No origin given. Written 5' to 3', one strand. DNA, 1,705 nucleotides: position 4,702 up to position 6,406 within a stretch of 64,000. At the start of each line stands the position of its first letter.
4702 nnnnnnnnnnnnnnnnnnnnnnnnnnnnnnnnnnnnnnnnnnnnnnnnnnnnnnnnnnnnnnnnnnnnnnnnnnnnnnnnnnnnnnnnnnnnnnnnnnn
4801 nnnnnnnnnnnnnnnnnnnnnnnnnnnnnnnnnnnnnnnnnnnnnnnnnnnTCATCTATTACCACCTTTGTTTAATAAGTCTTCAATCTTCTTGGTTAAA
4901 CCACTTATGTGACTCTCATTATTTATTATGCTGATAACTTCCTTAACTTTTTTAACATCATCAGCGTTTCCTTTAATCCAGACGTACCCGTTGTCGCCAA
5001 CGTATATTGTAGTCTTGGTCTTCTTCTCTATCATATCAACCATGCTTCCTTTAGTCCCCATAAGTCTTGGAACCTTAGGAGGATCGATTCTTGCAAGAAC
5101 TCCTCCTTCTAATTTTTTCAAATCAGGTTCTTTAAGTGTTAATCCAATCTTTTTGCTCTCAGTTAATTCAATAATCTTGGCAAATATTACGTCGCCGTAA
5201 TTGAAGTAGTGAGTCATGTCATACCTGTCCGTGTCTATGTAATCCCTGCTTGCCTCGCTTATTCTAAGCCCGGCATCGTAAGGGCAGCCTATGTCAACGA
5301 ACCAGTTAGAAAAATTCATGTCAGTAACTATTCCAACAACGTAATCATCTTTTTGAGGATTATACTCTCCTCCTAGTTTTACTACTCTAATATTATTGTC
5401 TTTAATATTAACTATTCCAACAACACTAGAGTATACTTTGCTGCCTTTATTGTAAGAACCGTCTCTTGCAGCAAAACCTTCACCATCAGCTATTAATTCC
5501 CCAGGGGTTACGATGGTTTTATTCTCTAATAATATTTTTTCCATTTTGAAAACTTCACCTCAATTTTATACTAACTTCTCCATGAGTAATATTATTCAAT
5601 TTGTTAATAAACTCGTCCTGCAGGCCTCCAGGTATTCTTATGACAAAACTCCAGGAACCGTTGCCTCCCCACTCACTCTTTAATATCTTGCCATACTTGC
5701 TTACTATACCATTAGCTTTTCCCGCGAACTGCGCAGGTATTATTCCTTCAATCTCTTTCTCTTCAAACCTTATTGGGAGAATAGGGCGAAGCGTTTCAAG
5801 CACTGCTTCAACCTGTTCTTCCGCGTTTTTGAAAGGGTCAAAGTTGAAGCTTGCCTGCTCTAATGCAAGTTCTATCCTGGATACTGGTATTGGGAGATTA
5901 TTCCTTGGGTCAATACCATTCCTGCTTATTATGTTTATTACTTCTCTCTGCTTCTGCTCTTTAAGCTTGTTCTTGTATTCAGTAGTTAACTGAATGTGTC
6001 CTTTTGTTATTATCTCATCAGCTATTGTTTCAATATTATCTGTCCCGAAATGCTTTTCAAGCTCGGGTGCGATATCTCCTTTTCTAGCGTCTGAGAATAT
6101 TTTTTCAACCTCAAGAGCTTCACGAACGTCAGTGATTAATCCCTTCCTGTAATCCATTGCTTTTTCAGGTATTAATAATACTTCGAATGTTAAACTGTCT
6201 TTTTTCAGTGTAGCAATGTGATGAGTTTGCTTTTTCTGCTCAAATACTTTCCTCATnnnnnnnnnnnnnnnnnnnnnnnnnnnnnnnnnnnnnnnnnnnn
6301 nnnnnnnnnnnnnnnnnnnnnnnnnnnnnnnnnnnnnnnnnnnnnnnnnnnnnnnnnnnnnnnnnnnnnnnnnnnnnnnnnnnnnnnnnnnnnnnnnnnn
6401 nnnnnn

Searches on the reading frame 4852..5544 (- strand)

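Call 3: search_protein_families(library=pfam, proteins=[window:4852-5544:-], max_evalue=1)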
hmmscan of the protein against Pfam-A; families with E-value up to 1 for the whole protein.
window:4852-5544:- (230 aa): 9 families
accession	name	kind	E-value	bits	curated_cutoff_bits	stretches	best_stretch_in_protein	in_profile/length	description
PF22625.2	ECR1_N_2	-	3.5e-13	49.6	27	1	10-57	2-50/51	Exosome RNA binding protein RRP4 N-terminal domain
PF21266.3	RRP4_S1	-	8.3e-09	36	27.3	1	61-124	2-71/73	RRP4, S1 domain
PF15985.11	KH_6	-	1.6e-08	35.2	27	1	148-194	1-45/47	KH domain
PF14382.12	ECR1_N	-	2.1e-07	31.1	27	1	11-47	1-37/38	Exosome complex exonuclease RRP4 N-terminal region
PF00013.35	KH_1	-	5.1e-06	26.6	21.5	1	153-204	6-64/66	KH domain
PF21262.3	RRP40_S1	-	0.00013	22.2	27.1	1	61-95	1-35/83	Exosome complex component RRP40, S1 domain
PF00575.29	S1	-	0.00021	22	22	1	63-137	2-73/74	S1 RNA binding domain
PF21800.4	KH_KRR1_2nd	-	0.0018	18.6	27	1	160-209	24-72/91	KRR1 small subunit processome component, second KH domain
PF23052.1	KH_N4BP1_2nd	-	0.048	14.1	27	1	162-205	18-61/120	N4BP1, second type I KH-domain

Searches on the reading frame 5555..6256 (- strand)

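Call 3: search_protein_families(library=pfam, proteins=[window:5555-6256:-], max_evalue=1)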
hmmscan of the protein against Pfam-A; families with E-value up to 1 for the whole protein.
window:5555-6256:- (233 aa): 4 families
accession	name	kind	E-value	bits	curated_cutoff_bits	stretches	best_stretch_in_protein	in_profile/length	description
PF09377.16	SBDS_domain_II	-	5e-22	78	27.2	1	104-165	1-62/62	SBDS protein, domain II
PF01172.24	SBDS_N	-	4.1e-19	68.7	24.6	1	13-94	3-86/88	Shwachman-Bodian-Diamond syndrome (SBDS) N-terminal domain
PF20268.4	SBDS_C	-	3.1e-16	59.5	27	1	173-232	7-68/71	SBDS protein, C-terminal domain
PF09186.17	DUF1949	-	0.19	12.1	23.7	1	204-226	33-55/56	Domain of unknown function (DUF1949)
